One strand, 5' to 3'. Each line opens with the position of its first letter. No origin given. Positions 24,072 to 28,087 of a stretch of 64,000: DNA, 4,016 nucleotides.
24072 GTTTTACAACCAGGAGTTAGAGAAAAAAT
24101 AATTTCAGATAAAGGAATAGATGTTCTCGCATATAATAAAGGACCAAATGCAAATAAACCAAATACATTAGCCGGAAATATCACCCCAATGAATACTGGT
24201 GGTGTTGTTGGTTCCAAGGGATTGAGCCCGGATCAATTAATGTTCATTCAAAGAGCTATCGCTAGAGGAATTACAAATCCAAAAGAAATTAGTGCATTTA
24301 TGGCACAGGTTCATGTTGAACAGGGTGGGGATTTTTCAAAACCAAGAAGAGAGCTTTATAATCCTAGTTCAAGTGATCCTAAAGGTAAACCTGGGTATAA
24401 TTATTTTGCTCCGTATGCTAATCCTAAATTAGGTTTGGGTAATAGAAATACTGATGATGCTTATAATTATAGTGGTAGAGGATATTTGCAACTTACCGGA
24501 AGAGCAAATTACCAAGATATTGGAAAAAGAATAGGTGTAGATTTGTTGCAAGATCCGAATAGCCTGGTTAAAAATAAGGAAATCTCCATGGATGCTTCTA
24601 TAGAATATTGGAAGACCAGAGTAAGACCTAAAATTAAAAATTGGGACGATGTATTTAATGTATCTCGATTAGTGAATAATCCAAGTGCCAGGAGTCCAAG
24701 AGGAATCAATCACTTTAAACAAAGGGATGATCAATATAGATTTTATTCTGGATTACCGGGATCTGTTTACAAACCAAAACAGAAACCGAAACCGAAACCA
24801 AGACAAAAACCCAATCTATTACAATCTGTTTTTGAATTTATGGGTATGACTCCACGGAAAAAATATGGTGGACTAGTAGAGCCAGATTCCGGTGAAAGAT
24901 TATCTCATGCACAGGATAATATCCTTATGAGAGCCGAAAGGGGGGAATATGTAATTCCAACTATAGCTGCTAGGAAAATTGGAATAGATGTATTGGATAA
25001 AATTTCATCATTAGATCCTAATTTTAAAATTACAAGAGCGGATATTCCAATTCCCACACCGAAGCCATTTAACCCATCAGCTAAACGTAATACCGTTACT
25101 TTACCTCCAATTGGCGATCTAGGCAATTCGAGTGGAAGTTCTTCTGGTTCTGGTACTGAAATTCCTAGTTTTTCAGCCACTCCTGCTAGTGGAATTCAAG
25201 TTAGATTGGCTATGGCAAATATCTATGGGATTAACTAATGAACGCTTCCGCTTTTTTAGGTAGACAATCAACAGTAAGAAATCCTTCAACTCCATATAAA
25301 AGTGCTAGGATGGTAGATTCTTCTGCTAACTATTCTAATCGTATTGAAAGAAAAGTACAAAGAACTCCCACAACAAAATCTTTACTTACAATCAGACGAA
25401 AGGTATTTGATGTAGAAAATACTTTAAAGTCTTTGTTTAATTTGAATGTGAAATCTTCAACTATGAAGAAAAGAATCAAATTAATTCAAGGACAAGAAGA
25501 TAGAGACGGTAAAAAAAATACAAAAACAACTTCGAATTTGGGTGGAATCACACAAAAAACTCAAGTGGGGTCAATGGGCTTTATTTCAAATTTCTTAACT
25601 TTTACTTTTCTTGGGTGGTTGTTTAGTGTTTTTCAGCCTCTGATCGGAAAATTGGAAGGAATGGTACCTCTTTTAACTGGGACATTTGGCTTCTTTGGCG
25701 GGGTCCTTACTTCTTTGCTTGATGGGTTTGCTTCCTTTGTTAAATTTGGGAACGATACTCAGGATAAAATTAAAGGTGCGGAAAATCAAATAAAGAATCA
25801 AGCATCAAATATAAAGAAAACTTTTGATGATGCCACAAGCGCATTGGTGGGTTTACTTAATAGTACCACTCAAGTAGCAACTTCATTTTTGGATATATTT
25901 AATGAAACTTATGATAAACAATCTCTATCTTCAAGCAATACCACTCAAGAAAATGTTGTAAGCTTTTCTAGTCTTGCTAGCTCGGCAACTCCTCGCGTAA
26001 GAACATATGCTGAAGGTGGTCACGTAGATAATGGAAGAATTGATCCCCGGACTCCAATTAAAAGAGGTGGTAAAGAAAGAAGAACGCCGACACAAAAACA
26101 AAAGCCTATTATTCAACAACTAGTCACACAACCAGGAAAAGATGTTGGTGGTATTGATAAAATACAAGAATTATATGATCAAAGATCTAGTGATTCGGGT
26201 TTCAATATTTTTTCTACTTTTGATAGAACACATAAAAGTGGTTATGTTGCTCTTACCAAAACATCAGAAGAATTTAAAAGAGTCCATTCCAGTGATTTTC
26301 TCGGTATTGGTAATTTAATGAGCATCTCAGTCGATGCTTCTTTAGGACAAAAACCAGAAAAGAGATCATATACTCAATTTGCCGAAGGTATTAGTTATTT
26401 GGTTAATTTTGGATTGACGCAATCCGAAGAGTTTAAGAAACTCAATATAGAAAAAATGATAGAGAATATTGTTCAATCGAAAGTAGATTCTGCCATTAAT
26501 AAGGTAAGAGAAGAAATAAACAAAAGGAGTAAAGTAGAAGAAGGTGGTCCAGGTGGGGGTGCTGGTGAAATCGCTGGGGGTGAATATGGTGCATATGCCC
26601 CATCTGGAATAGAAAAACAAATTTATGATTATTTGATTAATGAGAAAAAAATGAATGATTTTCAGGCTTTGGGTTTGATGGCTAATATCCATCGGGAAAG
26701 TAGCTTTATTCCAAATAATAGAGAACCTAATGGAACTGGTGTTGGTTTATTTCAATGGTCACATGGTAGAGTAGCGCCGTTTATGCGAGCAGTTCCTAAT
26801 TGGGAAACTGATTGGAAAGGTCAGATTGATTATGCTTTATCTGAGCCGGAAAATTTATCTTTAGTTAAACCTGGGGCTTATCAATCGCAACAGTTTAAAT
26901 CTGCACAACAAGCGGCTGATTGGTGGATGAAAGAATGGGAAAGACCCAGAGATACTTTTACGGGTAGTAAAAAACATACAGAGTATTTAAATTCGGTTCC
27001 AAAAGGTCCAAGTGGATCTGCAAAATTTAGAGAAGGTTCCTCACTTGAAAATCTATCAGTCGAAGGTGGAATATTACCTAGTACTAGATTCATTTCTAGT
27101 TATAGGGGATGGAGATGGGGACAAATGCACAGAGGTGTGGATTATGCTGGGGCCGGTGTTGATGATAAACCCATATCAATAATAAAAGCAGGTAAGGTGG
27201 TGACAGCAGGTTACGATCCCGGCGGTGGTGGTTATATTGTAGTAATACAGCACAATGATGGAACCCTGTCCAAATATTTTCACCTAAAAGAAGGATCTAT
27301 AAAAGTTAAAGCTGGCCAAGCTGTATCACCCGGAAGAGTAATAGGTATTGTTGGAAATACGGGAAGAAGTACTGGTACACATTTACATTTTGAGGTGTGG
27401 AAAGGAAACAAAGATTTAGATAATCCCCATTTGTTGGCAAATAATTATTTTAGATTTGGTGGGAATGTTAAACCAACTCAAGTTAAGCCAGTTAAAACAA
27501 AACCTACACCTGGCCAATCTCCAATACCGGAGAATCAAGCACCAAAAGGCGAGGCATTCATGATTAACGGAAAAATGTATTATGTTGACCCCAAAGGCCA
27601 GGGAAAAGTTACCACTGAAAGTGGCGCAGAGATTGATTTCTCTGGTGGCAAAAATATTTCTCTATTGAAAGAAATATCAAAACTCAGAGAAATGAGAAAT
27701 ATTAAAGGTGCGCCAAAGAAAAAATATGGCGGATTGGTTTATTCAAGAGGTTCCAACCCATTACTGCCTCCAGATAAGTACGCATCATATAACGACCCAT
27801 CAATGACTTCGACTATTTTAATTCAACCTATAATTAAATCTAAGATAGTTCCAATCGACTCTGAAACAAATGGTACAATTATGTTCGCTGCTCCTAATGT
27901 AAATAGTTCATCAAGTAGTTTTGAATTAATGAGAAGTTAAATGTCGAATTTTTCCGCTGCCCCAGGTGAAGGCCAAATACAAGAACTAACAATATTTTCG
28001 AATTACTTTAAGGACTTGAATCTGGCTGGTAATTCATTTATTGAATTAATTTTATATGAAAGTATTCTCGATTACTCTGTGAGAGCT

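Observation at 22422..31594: Cell-wall-lytic domains (GH19-like, SLT, M23) sit on two giant tape-measure-like tail proteins while the gp5-like spike lacks a lysozyme domain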

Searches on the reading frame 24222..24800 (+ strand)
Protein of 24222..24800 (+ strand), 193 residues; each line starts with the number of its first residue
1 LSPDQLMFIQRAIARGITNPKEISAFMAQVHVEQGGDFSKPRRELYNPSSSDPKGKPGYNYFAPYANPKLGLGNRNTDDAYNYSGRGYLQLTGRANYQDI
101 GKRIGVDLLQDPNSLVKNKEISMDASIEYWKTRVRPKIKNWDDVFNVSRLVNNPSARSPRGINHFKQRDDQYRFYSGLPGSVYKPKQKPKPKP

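Call 32: search_solved_structures(query=window:24222-24800:+, max_evalue=0.01, show_alignments=2)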
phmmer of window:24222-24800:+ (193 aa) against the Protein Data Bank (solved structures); distinct sequences matched with E-value up to 0.01: 37.
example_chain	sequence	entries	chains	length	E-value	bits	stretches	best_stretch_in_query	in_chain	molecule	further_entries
8p8e_AAA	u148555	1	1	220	1.1e-11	48.1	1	68-172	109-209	Glycoside hydrolase family protein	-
4ok7_A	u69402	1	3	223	4.5e-10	42.7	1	72-153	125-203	Endolysin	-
7r6s_A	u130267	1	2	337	2.9e-09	40.1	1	72-137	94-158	Putative bacteriophage protein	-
9ms6_A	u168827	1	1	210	2.7e-08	36.9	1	16-131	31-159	PWe1 endolysin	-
7v91_A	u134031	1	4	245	8.2e-08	35.4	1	18-138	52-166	GH19 Chitinase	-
7v92_A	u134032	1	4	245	1.9e-07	34.1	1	18-138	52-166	GH19 Chitinase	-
1dxj_A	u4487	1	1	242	2.9e-07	33.6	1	80-137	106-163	CLASS II CHITINASE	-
4j0l_A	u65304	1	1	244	5.5e-07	32.7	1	73-138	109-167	Basic endochitinase C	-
4dwx_A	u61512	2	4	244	5.5e-07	32.7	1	72-138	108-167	Basic endochitinase C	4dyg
3w3e_A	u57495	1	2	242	6.3e-07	32.5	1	73-137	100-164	Cotyledoneous yieldin-like protein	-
4tx7_A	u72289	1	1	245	7.5e-07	32.2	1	80-143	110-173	Class I chitinase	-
4mst_A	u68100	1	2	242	1.1e-06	31.6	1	81-139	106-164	class I chitinase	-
9eoi_A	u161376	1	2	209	1.2e-06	31.6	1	69-117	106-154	Putative lytic enzyme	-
1cns_A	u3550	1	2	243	2e-06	30.9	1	21-138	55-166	CHITINASE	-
2baa_A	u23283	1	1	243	2.8e-06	30.3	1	21-138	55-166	ENDOCHITINASE (26 KD)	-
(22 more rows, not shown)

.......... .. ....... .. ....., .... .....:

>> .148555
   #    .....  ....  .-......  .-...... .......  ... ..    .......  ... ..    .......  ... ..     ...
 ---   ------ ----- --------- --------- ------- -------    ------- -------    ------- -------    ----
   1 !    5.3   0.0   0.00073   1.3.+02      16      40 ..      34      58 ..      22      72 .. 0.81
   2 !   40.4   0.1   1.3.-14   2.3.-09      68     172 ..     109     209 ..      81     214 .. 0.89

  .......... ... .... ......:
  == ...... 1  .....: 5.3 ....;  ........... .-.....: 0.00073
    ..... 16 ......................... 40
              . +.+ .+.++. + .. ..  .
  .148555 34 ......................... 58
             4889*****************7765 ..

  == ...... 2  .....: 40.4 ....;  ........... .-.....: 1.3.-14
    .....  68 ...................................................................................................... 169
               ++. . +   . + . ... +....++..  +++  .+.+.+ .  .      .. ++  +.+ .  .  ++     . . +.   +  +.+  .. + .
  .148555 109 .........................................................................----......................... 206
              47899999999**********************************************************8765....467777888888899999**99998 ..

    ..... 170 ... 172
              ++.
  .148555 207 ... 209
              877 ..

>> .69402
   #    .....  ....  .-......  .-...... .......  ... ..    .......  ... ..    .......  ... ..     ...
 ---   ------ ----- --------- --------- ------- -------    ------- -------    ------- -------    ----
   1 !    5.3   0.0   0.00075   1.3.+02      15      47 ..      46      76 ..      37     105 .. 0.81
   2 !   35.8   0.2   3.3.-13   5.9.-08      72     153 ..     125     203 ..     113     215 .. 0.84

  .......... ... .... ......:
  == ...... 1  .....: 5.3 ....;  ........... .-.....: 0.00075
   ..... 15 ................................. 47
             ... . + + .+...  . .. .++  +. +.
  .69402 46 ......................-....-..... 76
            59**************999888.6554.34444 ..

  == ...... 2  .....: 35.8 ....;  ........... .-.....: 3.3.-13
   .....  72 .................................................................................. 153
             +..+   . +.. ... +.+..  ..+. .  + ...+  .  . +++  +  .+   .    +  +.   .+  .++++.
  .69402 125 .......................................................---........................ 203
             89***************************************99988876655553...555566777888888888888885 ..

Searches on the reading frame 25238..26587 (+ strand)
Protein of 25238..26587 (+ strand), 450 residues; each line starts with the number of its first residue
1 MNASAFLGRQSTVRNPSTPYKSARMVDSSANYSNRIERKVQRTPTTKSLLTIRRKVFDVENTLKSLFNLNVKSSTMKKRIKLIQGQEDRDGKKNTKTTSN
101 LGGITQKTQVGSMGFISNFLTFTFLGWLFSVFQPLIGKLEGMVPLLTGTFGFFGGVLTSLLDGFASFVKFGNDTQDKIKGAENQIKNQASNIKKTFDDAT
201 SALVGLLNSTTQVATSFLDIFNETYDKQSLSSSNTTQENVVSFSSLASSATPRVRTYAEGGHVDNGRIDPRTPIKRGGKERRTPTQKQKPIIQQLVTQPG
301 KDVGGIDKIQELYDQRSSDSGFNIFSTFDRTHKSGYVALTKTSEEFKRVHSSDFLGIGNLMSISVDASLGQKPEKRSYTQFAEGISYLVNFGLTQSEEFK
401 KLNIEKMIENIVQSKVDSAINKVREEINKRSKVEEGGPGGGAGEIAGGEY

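Call 95: search_solved_structures(query=window:25238-26587:+, max_evalue=5)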
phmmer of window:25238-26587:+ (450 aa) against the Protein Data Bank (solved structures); distinct sequences matched with E-value up to 5: 2.
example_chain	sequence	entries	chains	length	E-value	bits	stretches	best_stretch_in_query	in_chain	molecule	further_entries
6dkk_A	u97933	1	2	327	1.2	11.5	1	338-429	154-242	Botulinum neurotoxin type A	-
6mhj_A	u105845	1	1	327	1.3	11.5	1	338-429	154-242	Botulinum neurotoxin type A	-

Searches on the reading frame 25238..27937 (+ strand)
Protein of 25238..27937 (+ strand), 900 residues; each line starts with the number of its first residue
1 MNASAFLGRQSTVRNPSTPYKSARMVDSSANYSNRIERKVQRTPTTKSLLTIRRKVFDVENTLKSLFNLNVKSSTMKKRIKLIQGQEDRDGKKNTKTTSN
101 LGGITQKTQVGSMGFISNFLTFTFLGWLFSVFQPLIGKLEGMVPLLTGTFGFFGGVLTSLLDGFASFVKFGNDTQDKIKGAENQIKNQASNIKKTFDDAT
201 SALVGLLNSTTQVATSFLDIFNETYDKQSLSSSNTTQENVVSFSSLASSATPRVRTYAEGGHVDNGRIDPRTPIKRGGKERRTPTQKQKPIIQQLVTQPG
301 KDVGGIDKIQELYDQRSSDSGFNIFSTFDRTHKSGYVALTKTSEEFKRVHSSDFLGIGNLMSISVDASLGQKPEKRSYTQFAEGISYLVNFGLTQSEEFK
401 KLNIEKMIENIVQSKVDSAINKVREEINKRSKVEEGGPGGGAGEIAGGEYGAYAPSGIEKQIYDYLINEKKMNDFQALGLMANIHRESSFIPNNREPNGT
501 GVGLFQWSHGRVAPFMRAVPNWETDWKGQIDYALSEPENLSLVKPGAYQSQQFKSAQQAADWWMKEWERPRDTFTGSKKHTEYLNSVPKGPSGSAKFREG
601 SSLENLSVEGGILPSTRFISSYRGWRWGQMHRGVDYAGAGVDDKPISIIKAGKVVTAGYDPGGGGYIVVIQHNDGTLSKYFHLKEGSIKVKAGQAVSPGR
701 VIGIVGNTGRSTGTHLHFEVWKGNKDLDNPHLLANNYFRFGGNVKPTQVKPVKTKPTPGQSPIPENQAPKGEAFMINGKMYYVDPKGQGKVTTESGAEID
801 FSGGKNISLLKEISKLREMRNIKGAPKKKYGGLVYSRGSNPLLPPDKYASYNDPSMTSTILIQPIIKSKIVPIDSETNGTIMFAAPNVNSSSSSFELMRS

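Call 7: search_protein_families(library=pfam, proteins=[window:25238-27937:+], max_evalue=0.01)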
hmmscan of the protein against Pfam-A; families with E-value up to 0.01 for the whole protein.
window:25238-27937:+ (900 aa): 2 families
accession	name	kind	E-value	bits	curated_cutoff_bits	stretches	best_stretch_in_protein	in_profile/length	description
PF01551.29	Peptidase_M23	-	2.6e-24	85.6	28.7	1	629-728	1-95/96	Peptidase family M23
PF18013.6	Phage_lysozyme2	-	4e-20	72.9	28.2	1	459-573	3-122/140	Phage tail lysozyme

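Call 8: search_protein_families(library=phrogs, proteins=[window:25238-27937:+], max_evalue=0.001)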
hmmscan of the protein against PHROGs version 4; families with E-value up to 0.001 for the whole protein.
window:25238-27937:+ (900 aa): 24 families
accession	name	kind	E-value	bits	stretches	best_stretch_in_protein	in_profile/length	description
phrog_28672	-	other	1.4e-23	84.2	1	609-721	266-373/397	metallo-endopeptidase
phrog_6700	-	lysis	3.9e-23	81.4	1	626-733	2621-2724/2898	endolysin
phrog_7767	-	other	6.4e-20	72.7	1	628-730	18-116/194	metallo-endopeptidase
phrog_3084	-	lysis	2.4e-19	70.7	1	613-761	6-155/468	endolysin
phrog_10030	-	tail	5.2e-18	64.8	1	621-734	1904-2019/2105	tail length tape measure protein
phrog_880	-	lysis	2.1e-17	64.7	1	619-722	17-121/435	endolysin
phrog_3578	-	lysis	3.4e-17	63.9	1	650-727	272-343/405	endolysin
phrog_14988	-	other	1.6e-16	61.8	1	626-732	28-138/272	peptidase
phrog_1067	-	head and packaging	2.4e-13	50.4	1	165-727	451-856/991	minor head protein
phrog_23188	-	tail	4.6e-12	44.2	1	631-725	3162-3254/5002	tail length tape measure protein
phrog_21656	-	other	1.8e-11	43.8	1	629-780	635-787/1022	peptidase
phrog_16615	-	other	6.9e-11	42.6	1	603-726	390-510/529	peptidase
phrog_9570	-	tail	7.1e-11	42.7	1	474-575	494-600/689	tail length tape measure protein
phrog_11037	-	unknown function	1.3e-10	42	1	461-743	20-304/365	-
phrog_8537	-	unknown function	3.6e-10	40.7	1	627-725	13-105/384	-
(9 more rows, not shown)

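Call 17: search_dna_similar(query=window:25238-27937:+, collection=phages, mode=protein, max_rows=40)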
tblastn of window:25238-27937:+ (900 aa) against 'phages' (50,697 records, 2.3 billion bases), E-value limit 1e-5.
Records with a match: 865; places in all: 874; records where one place covers at least 80% of the query: 2.
Best place of each record, by identity: 95-99% 2; <60% 863.
By first word of the organism name: Mycobacterium 385; Microbacterium 81; Streptomyces 67; Bacteriophage 52; Rhodococcus 47; Bacillus 34; Gordonia 31; Streptococcus 22; Curtobacterium 18; Thermus 15; and 30 more.
By host as written in the record: Mycobacterium smegmatis mc2 155 277; - 68; Mycobacterium smegmatis mc#155 64; Microbacterium foliorum NRRL B-24224 52; Rhodococcus erythropolis RIA 643 33; Streptomyces griseus ATCC 10137 29; Microbacterium foliorum NRRL B-24224 SEA 21; Gordonia rubripertincta NRRL B-16540 18; and 110 more.
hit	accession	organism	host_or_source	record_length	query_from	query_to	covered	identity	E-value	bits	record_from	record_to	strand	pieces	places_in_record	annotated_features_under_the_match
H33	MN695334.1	Synechococcus phage B3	Synechoccus sp.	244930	1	900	100%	98.8%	0e+0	1656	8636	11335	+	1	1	hypothetical protein (x2)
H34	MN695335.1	Synechococcus phage B23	Synechoccus sp.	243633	1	900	100%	98.7%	0e+0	1651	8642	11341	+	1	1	hypothetical protein (x2)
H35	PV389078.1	Mammaliicoccus phage phi36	Mammaliicoccus sciuri Dog036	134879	472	723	28%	32.2%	3e-17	94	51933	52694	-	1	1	tail length tape measure protein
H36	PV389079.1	Mammaliicoccus phage phi116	Mammaliicoccus sciuri Dog116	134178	472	723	28%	31.8%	1e-16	91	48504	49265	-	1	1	tail length tape measure protein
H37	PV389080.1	Mammaliicoccus phage phi127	Mammaliicoccus sciuri Dog127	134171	472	723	28%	32.1%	6e-12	96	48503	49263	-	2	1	tail length tape measure protein (x2) | hypothetical protein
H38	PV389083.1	Mammaliicoccus phage phi6255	Mammaliicoccus sciuri IVB6255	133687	472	723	28%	31.4%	1e-15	89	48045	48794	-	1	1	tail length tape measure protein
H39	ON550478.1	Staphylococcus phage Sazerac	Staphylococcus epidermidis LM1680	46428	458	722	29%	29.7%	4e-10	70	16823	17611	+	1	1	hypothetical protein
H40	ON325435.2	Staphylococcus phage CUB-EPI_14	Staphylococcus epidermidis SE14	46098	458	722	29%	29.7%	6e-10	70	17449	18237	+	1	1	putative tail tip lysozyme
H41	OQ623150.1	Staphylococcus phage Southeast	Staphylococcus epidermidis LM1680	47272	458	722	29%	29.7%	6e-10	69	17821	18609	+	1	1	putative tail-associated peptidase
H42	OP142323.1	Staphylococcus phage Lacachita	Staphylococcus epidermidis 1457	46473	458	722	29%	29.7%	7e-10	69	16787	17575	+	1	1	putative endopeptidase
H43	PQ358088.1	Staphylococcus phage TPWB-09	Staphylococcus sp.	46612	458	736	31%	28.0%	6e-10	69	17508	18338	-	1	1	hypothetical protein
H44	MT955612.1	Staphylococcus phage SPbeta-like 2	Staphylococcus haemolyticus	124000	470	720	28%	30.1%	2e-11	74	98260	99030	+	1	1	tail tape measure protein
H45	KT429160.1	Staphylococcus phage SPbeta-like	Staphylococcus epidermidis 36-1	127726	470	720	28%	30.1%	2e-11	74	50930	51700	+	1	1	glycyl-glycine endopeptidase ALE-1 precursor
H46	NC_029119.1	Staphylococcus phage SPbeta-like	Staphylococcus epidermidis 36-1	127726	470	720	28%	30.1%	2e-11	74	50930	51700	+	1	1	tail length tape measure protein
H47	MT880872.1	Staphylococcus phage PhiSepi-HH3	Staphylococcus epidermidis HD21-2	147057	470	720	28%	30.1%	4e-11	74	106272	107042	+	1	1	lss: lysostaphin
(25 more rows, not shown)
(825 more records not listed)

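Call 63: search_protein_families(library=pfam, alignment_id=A4, max_evalue=0.0001)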
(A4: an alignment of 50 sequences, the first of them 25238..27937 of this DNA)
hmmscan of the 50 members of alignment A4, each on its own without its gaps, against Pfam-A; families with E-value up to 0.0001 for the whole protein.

A. member 1, window:25238-27937:+ (900 aa): 2 families
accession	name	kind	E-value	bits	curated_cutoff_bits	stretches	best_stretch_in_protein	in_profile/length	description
PF01551.29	Peptidase_M23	-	2.6e-24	85.6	28.7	1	629-728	1-95/96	Peptidase family M23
PF18013.6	Phage_lysozyme2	-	4e-20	72.9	28.2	1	459-573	3-122/140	Phage tail lysozyme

B. families by the number of members that match (of 50 scanned): 10 families
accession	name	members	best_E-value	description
PF18013.6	Phage_lysozyme2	18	4.2e-29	Phage tail lysozyme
PF01551.29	Peptidase_M23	12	9e-27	Peptidase family M23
PF03330.24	DPBB_1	5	9.3e-25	Lytic transglycolase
PF02557.22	VanY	3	7.5e-15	D-alanyl-D-alanine carboxypeptidase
PF07486.17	Hydrolase_2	3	1.1e-09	Cell Wall Hydrolase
PF18896.5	SLT_3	2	2.2e-18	Lysozyme like domain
PF01464.25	SLT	2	8.5e-07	Transglycosylase SLT domain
PF08291.16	Peptidase_M15_3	1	4.3e-08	Peptidase M15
PF01510.30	Amidase_2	1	6e-06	N-acetylmuramoyl-L-alanine amidase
PF01520.23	Amidase_3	1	3.1e-05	N-acetylmuramoyl-L-alanine amidase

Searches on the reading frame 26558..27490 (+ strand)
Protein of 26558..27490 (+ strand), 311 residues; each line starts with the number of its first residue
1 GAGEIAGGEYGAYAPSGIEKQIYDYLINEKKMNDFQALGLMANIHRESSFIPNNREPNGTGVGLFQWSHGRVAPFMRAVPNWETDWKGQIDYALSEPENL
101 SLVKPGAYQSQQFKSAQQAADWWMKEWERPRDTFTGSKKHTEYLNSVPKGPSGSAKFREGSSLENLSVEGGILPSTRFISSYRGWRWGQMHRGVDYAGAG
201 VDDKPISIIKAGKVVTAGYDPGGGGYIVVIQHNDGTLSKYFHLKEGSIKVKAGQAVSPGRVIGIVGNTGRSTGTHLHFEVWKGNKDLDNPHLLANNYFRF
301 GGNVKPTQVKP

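Call 33: search_solved_structures(query=window:26558-27490:+, max_evalue=0.01, show_alignments=3)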
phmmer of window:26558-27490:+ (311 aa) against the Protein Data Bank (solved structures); distinct sequences matched with E-value up to 0.01: 42.
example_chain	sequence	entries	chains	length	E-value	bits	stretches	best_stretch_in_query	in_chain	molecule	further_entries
9gy1_A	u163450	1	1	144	1.2e-19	73.8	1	171-290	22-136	Peptidase, M23 family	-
4lxc_A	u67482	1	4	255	9.6e-13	51.2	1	188-307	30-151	Lysostaphin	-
5nmy_A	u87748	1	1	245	1.3e-12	50.8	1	188-307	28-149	Lysostaphin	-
4qp5_A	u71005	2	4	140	2.6e-12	49.7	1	188-280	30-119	Lysostaphin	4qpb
2gu1_A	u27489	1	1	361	3.3e-12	49.4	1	191-288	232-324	Zinc peptidase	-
6ue4_A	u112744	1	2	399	3.5e-12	49.3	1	191-281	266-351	ShyA endopeptidase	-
6u2a_A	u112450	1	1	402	3.6e-12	49.3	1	191-281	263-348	ShyA endopeptidase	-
6rk4_A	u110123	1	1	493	4e-12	49.1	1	188-307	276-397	Lysostaphin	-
6jmx_A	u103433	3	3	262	4.3e-12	49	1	188-289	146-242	Peptidase M23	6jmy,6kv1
2b44_A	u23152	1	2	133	4.3e-11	45.7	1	173-283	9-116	Glycyl-glycine endopeptidase lytM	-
2b0p_A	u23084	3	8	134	4.3e-11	45.7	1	173-283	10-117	Glycyl-glycine endopeptidase lytM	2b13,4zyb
2hsi_A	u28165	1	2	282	5e-11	45.5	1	189-284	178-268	Putative peptidase M23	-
6jn7_A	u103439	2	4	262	9.4e-11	44.6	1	188-289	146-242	Peptidase M23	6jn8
6jmz_A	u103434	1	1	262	9.9e-11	44.5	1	188-289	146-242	Peptidase M23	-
6jn0_A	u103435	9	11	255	1e-10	44.5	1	188-289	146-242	Peptidase M23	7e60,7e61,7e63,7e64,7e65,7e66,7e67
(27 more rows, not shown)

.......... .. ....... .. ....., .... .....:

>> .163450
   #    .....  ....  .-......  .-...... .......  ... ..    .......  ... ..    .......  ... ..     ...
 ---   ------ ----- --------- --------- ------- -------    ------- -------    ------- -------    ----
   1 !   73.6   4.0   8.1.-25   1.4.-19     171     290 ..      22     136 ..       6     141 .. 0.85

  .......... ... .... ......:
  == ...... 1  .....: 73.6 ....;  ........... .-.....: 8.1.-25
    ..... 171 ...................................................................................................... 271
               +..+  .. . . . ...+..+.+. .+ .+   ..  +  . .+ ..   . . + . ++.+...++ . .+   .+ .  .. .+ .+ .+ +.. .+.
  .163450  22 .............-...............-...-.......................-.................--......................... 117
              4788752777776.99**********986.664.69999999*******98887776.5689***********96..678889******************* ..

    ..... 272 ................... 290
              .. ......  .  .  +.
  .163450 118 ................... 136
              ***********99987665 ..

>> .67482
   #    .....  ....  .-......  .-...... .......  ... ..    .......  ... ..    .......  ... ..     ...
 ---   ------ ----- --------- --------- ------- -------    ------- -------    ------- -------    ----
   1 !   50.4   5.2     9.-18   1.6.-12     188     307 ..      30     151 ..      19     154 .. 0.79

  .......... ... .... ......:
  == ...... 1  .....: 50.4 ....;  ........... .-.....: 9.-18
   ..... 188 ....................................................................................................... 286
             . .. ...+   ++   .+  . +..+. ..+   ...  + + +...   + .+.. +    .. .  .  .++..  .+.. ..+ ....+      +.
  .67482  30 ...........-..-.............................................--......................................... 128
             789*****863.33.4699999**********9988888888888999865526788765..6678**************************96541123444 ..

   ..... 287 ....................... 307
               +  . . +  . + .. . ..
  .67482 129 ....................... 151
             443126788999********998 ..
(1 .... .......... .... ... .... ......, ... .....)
